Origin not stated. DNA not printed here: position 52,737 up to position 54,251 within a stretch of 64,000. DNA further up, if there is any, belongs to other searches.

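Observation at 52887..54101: DnaB carries a roughly 405-aa intein in the Walker A P-loop with class 3 hallmarks and a Cys-rich insertion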

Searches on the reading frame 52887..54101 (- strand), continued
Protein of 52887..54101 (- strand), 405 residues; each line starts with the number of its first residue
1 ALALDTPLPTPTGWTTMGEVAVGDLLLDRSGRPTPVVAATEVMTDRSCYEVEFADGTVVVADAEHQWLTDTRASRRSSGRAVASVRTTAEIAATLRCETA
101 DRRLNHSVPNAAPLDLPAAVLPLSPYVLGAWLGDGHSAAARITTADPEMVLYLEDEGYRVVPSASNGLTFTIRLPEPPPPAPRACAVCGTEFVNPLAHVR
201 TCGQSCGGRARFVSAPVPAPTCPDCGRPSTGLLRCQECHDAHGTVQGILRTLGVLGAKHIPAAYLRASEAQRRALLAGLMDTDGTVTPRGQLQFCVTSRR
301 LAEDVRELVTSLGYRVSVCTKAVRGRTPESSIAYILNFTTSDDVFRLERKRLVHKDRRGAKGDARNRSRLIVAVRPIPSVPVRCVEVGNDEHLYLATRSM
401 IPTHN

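Call 18: find_related_loci(query=window:52887-54101:-, collection=genome_contigs, flank=3000)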
Query window:52887-54101:- (405 aa) in genome_contigs; peptide patterns used: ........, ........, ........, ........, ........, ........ (x = any residue, [..] = any of these).
228 stretches matched a pattern; 69 encode a relative of the query (tblastn E <= 1e-3); 68 distinct loci.
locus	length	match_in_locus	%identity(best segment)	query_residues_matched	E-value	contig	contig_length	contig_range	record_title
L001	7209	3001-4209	80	1-405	0e+0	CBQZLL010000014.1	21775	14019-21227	MAG TPA_asm: uncultured Frankiaceae bacterium isolate SRR11839388_metabat2_26 genome assembly, contig: ERZ27397410.2285,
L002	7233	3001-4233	67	1-405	6e-175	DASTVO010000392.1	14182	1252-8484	MAG TPA_asm: Actinomycetes bacterium isolate SMAG_U2361 k141_1046803, whole genome shotgun sequence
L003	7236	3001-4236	66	1-405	1e-169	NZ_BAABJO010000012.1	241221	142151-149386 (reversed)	Pseudonocardia adelaidensis strain JCM 18302 sequence012, whole genome shotgun sequence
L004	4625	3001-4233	65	1-405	6e-171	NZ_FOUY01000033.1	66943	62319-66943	Pseudonocardia ammonioxydans strain CGMCC 4.1877, whole genome shotgun sequence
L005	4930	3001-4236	65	1-405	9e-168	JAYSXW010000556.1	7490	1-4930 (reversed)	MAG: Pseudonocardia sp. isolate GFS_13312 GFS_13312_555, whole genome shotgun sequence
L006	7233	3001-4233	66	1-405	1e-166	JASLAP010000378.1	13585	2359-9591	MAG: Pseudonocardia sp. isolate CMU.bins.199 k141_10827799, whole genome shotgun sequence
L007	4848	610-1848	63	1-405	4e-165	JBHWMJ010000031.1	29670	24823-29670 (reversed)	MAG: Marihabitans sp. isolate MAG_WS_CA_207 k141_513549, whole genome shotgun sequence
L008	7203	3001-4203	63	1-405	3e-162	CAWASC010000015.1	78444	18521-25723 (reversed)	MAG: uncultured Actinomycetota bacterium isolate MFD02581.bin.1.174 genome assembly, contig: contig_57983, whole genome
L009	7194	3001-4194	67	1-405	2e-160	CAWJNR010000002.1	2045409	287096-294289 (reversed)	MAG: uncultured Actinomycetota bacterium isolate MFD02840.bin.2.105 genome assembly, contig: contig_26606, whole genome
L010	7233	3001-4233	63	1-405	8e-158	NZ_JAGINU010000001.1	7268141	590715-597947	Pseudonocardia parietis strain DSM 45256 Ga0451100_01, whole genome shotgun sequence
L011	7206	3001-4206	63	1-405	6e-157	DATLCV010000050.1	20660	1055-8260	MAG TPA_asm: Mycobacteriales bacterium isolate SMAG_U14333 k141_2496941, whole genome shotgun sequence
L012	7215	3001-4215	79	1-405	0e+0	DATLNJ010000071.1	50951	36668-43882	MAG TPA_asm: Frankiaceae bacterium isolate SMAG_U13797 k141_2090686, whole genome shotgun sequence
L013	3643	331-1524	63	1-405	2e-159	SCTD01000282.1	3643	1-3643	MAG: Frankiales bacterium isolate FW300_bin.36 FW300_bin.36-63906-1, whole genome shotgun sequence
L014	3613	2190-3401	61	1-405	2e-157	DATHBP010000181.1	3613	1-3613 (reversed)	MAG TPA_asm: Nocardioidaceae bacterium isolate SMAG_U10719 k141_640948, whole genome shotgun sequence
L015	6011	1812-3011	65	1-405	2e-147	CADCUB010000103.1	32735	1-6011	MAG: uncultured Frankineae bacterium isolate AVDCRST_MAG07 genome assembly, contig: NODE39, whole genome shotgun sequenc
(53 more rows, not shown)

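Call 24: predict_structure(alignment_id=A1)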
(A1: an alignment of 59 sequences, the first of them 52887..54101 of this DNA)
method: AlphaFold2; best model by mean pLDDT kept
length: 405 residues; sequences in the alignment: 59
mean_pLDDT: 93.2   pTM: 0.90
mean pLDDT of the five models: 93.2, 93.1, 92.5, 91.8, 89.9
residues with pLDDT >= 90: 329; 70-90: 64; 50-70: 12; < 50: 0
segments of 3 or more residues with pLDDT < 50: none
pLDDT, mean of each block of 10 residues (from residue 1): 97 97 98 98 97 95 97 81 91 96 95 97 98 95 95 97 92 92 93 88 87 82 89 87 96 97 98 98 95 96 98 95 87 95 95 86 70 98 97 96 91
secondary structure, 60 per line:
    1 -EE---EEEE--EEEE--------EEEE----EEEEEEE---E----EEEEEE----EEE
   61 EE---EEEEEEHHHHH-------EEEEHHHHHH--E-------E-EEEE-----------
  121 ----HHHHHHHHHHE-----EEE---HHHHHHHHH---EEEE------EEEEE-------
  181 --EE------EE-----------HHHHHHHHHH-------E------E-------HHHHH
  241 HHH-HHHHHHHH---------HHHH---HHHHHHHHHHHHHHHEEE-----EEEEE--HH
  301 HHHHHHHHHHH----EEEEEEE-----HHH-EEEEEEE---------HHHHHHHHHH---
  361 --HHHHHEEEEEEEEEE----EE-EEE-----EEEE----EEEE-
elements in order: E7-10 E13-16 E25-28 E33-39 E48-53 E58-62 E66-71 H72-76 E84-87 H88-93 E106-109 H125-134 E141-143 H147-155 E159-162 E169-173 H204-213 H236-243 H245-252 H262-265 H269-283 E284-286 E292-296 H299-311 E316-322 E332-338 H348-357 H363-367 E368-377 E385-387 E393-396 E401-404

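Call 26: fold_search(model_id=the predicted structure, library=pdb)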
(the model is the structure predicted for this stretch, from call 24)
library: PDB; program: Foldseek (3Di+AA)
matches with E <= 10: 487; with E <= 0.001: 26
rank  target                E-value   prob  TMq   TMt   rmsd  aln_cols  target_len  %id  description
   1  1ef0_A                9.9e-17  1.00  0.62  0.59   6.7       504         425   15  CRYSTAL STRUCTURE OF PI-SCEI MINIPRECURSOR (released 2000-06-07)
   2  1vde_B                2.2e-16  1.00  0.58  0.55   9.6       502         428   15  PI-SCEI, A HOMING ENDONUCLEASE WITH PROTEIN SPLICING ACTIVITY (released 1998-04-08)
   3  1vde_A                3.2e-16  1.00  0.58  0.55   9.3       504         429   15  PI-SCEI, A HOMING ENDONUCLEASE WITH PROTEIN SPLICING ACTIVITY (released 1998-04-08)
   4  1lwt_A                3.7e-16  1.00  0.66  0.60   6.3       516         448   14  Crystal structure of the intein homing endonuclease PI-SceI bound to its substrate DNA (Ca2+ free) (released 2002-09-27)
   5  1lws_A                1.2e-15  1.00  0.62  0.59   8.2       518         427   15  Crystal structure of the intein homing endonuclease PI-SceI bound to its recognition sequence (released 2002-09-27)
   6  1um2_B                3.8e-15  1.00  0.63  0.61   6.4       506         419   15  Crystal Structure of the Vma1-Derived Endonuclease with the Ligated Extein Segment (released 2004-09-22)
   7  1jva_B                7.2e-15  1.00  0.60  0.56  10.6       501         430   15  CRYSTAL STRUCTURE OF THE VMA1-DERIVED ENDONUCLEASE BEARING THE N AND C EXTEIN PROPEPTIDES (released 2002-08-29)
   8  1dfa                  7.6e-15  1.00  0.55  0.55  10.4       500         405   15  CRYSTAL STRUCTURE OF PI-SCEI IN C2 SPACE GROUP (released 1999-12-08)
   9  1jva_A                2.1e-14  1.00  0.56  0.53   9.7       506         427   14  CRYSTAL STRUCTURE OF THE VMA1-DERIVED ENDONUCLEASE BEARING THE N AND C EXTEIN PROPEPTIDES (released 2002-08-29)
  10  1um2_A                4.8e-14  1.00  0.62  0.60   6.3       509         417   14  Crystal Structure of the Vma1-Derived Endonuclease with the Ligated Extein Segment (released 2004-09-22)
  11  1ef0_B                5.5e-13  1.00  0.59  0.60   8.9       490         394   14  CRYSTAL STRUCTURE OF PI-SCEI MINIPRECURSOR (released 2000-06-07)
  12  7qsu                  1.1e-12  1.00  0.51  0.56   9.8       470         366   12  Crystal structure of homing endonuclease-associated TliVMA intein (C1A, d333-339) (released 2022-03-30)
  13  1dq3                  8.4e-11  1.00  0.56  0.51   8.9       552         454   12  CRYSTAL STRUCTURE OF AN ARCHAEAL INTEIN-ENCODED HOMING ENDONUCLEASE PI-PFUI (released 2000-07-05)
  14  7qss                  8.4e-11  1.00  0.50  0.48  11.3       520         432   11  Crystal structure of homing endonuclease-associated TliVMA intein (C1A) (released 2022-03-30)
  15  6bs8_C                1.1e-10  1.00  0.27  0.87  15.1       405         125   20  The class 3 DnaB intein from Mycobacterium smegmatis (released 2018-11-21)
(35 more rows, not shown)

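Call 53: search_dna_similar(query=window:52887-54101:-, collection=phages, mode=protein, max_rows=25)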
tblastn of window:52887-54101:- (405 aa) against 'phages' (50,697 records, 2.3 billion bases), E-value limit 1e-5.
Records with a match: 537; places in all: 550; records where one place covers at least 80% of the query: 110.
Best place of each record, by identity: <60% 537.
By first word of the organism name: Mycobacterium 300; Vibrio 58; Escherichia 19; Klebsiella 19; Gordonia 15; Pseudomonas 14; Enterococcus 14; Aeromonas 10; Bacteroides 10; Lactococcus 7; and 37 more.
By host as written in the record: Mycobacterium smegmatis mc2 155 230; - 57; Mycobacterium smegmatis mc#155 34; Gordonia terrae 3612 11; Mycobacterium smegmatis mc2155 11; Mycobacterium sp. 9; Escherichia coli 9; Klebsiella pneumoniae 8; and 102 more.
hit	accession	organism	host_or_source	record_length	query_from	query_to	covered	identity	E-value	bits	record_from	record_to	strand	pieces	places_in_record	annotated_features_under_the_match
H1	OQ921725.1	Streptomyces phage Frankenweenie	Streptomyces scabiei RL-34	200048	1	405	90%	41.4%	1e-26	220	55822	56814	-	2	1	79: exonuclease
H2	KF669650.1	Clavibacter phage CN1A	Clavibacter michiganensis CN18-4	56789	2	405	74%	47.2%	1e-22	207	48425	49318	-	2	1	terminase large subunit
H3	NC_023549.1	Clavibacter phage CN1A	Clavibacter michiganensis CN18-4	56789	2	405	74%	47.2%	1e-22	207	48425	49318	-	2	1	exonuclease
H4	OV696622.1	Brevibacterium phage Rousseau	French washed-rind cheese surface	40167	1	405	81%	42.5%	1e-32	250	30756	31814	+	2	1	DnaB-like replicative helicase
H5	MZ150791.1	Gordonia phage YungMoney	Gordonia terrae 3612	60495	1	405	100%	34.1%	1e-43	168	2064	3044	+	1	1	5: terminase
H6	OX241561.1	Vibrio phage 489E54-1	Seawater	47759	1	405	100%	33.0%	1e-46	177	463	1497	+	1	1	putative terminase large subunit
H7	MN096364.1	Mycobacterium phage Tomaszewski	Mycobacterium smegmatis mc2 155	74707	1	405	89%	36.8%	8e-23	182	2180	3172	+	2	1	8: terminase large subunit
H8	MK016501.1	Mycobacterium phage Nebkiss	Mycobacterium smegmatis mc2 155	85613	1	405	100%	32.8%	1e-36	148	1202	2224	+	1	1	2: terminase large subunit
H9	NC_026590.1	Mycobacterium phage Gaia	Mycobacterium smegmatis mc2 155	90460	1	405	100%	32.8%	1e-36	148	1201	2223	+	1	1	2: exonuclease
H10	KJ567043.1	Mycobacterium phage Gaia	Mycobacterium smegmatis mc2 155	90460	1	405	100%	32.8%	1e-36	148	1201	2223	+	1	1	2: terminase large subunit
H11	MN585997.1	Mycobacterium phage Traft412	Mycobacterium smegmatis mc2 155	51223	1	405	78%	41.5%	2e-18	177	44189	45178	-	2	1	72: Cas4 family exonuclease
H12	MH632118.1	Mycobacterium phage Zeeculate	Mycobacterium smegmatis mc2 155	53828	1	405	78%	41.5%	2e-18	176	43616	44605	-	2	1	67: RecB-like exonuclease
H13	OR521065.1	Mycobacterium phage Dexes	Mycobacterium smegmatis mc2 155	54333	1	405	78%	41.5%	2e-18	176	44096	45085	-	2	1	69: Cas4 exonuclease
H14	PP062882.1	Mycobacterium phage DiMaria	Mycobacterium smegmatis mc^2 155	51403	1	405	78%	41.5%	2e-18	176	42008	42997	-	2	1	RecB-like exonuclease/helicase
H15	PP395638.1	Microcystis phage Mwe-JY05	Microcystis wesenbergii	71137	1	405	80%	40.3%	3e-22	192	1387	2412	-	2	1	hypothetical protein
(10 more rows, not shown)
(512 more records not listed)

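Call 54: search_dna_similar(query=window:52887-54101:-, collection=plasmids, mode=protein, max_rows=25)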
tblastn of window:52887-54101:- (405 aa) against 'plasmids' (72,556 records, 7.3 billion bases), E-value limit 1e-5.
Records with a match: 41; places in all: 45; records where one place covers at least 80% of the query: 6.
Best place of each record, by identity: 80-90% 1; 60-80% 6; <60% 34.
By first word of the organism name: Streptomyces 5; Bifidobacterium 5; Rhodococcus 4; Mycobacterium 4; Curtobacterium 3; Mycolicibacterium 3; Clostridium 2; Citrobacter 2; Endozoicomonas 1; Euzebya 1; and 11 more.
By predicted mobility (MOB-suite, as given by PLSDB): non-mobilizable 28; conjugative 7; mobilizable 6.
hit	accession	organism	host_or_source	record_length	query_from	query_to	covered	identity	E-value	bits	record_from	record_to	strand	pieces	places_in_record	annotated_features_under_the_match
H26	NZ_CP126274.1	Curtobacterium sp. MCBD17_040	-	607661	1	405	100%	34.4%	8e-47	179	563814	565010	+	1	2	ATP-binding protein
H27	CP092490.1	Endozoicomonas sp. Mp262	Meretrix meretrix,whole organism,sea ...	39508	2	405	100%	32.6%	1e-47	181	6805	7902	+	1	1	record has no annotation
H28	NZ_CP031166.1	Euzebya pacifica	-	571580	1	405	86%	36.0%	4e-20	179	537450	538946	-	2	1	LAGLIDADG family homing endonuclease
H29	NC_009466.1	Clostridium kluyveri DSM 555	-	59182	1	405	100%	30.8%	1e-47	181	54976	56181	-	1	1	terminase TerL endonuclease subunit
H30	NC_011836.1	Clostridium kluyveri NBRC 12016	-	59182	1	405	100%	30.8%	1e-47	181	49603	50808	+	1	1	terminase TerL endonuclease subunit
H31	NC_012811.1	Methylorubrum extorquens AM1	-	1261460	1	405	100%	29.4%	4e-16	88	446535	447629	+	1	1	none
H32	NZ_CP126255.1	Curtobacterium sp. MCSS17_016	-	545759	2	405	73%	37.5%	2e-11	134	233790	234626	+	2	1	FtsK/SpoIIIE domain-containing protein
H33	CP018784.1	Curtobacterium pusillum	Zea mays,cell culture,root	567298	2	405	73%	36.2%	2e-13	141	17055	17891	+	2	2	record has no annotation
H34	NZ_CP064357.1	Miltoncostaea oceani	pure culture,marine sediment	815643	1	405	56%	46.0%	7e-29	199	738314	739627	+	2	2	LAGLIDADG family homing endonuclease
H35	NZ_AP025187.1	Rhodococcus sp. RDE2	-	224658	2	405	57%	42.9%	4e-29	193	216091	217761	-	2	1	LAGLIDADG family homing endonuclease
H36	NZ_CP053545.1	Paenarthrobacter sp. YJN-5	cell culture,soil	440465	1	405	57%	42.1%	3e-21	177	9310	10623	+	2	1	helicase C-terminal domain-containing protein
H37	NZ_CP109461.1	Streptomyces sp. NBC_01454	-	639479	2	405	55%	40.6%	1e-20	174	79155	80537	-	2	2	AAA family ATPase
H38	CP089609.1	Mycolicibacterium fortuitum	Homo sapiens,bacterial isolate,foreskin ...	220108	1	405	27%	70.4%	2e-21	160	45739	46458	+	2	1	dnaB: replicative DNA helicase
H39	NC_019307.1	Streptomyces sp. W75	-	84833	249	405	39%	46.5%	3e-24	112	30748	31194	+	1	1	terminase family protein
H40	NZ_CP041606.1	Streptomyces sp. S1D4-14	Isolated strain,Microscale soil grain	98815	245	405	40%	39.5%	8e-12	75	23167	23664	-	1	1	DEAD/DEAH box helicase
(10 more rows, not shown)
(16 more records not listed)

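Call 66: search_protein_families(library=phrogs, proteins=[window:52887-54101:-], max_evalue=0.01)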
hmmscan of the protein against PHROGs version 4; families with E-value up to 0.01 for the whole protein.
window:52887-54101:- (405 aa): 5 families
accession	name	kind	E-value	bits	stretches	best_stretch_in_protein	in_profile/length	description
phrog_36964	-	head and packaging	1.9e-31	109.9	2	3-152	94-242/890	terminase large subunit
phrog_15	-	head and packaging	2.7e-30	106.5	1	1-147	79-227/1330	terminase large subunit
phrog_19299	-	head and packaging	2.9e-24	86.5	2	257-405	233-385/702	terminase large subunit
phrog_510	-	DNA, RNA and nucleotide metabolism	6.2e-07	29.5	1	14-150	421-551/667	DNA primase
phrog_1333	-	unknown function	0.0028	18.8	1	179-241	97-157/166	-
